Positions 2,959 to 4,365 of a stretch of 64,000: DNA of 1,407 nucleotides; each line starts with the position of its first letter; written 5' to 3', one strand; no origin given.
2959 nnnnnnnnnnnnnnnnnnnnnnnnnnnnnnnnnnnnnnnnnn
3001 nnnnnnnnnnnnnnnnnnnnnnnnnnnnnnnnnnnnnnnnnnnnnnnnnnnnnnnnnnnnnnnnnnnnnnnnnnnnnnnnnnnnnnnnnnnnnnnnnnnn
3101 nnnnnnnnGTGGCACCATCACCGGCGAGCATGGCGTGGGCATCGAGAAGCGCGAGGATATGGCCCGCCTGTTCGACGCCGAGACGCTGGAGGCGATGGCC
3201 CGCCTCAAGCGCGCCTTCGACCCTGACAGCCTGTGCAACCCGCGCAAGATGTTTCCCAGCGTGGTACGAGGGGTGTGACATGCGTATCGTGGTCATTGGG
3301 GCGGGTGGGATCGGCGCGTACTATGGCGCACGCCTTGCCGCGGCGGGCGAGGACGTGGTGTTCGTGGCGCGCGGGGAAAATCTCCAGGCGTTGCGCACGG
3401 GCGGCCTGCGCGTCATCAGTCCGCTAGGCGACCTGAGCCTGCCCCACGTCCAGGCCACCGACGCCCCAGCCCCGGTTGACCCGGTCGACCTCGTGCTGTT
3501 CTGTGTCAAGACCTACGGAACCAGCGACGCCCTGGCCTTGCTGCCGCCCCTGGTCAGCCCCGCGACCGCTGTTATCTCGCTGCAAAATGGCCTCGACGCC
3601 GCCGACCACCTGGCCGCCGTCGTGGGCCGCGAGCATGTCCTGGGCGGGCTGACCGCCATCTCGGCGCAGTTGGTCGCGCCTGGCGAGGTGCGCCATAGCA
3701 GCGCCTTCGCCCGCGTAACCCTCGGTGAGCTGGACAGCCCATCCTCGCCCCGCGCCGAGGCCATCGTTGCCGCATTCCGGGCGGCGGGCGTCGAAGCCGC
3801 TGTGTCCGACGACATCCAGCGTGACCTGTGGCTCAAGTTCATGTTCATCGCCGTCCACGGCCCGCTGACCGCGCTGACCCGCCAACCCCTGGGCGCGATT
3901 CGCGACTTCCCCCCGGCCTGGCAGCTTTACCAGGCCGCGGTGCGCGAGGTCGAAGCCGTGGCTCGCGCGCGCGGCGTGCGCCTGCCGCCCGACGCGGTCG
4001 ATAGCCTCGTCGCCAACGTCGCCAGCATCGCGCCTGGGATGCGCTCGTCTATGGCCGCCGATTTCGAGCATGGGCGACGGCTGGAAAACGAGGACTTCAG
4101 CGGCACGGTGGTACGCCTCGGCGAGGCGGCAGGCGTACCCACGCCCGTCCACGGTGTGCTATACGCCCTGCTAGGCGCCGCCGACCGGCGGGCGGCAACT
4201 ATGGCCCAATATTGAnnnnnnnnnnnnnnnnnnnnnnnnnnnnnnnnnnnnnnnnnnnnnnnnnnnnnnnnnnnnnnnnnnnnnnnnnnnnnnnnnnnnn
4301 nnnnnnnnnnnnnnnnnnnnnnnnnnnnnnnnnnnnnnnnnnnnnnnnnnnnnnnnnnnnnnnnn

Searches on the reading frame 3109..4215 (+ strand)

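Call 16: search_protein_families(library=pfam, proteins=[window:3109-4215:+])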
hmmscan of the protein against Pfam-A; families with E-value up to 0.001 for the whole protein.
window:3109-4215:+ (368 aa): 3 families
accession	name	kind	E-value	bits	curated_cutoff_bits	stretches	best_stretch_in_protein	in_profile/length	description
PF02558.23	ApbA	-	4.3e-41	140.5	22.2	1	60-209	1-149/150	Ketopantoate reductase PanE/ApbA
PF08546.17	ApbA_C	-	6.3e-31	107.8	22.7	1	235-357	1-123/125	Ketopantoate reductase PanE/ApbA C terminal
PF03807.23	F420_oxidored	-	0.00012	23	21.6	1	59-161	1-94/94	NADP oxidoreductase coenzyme F420-dependent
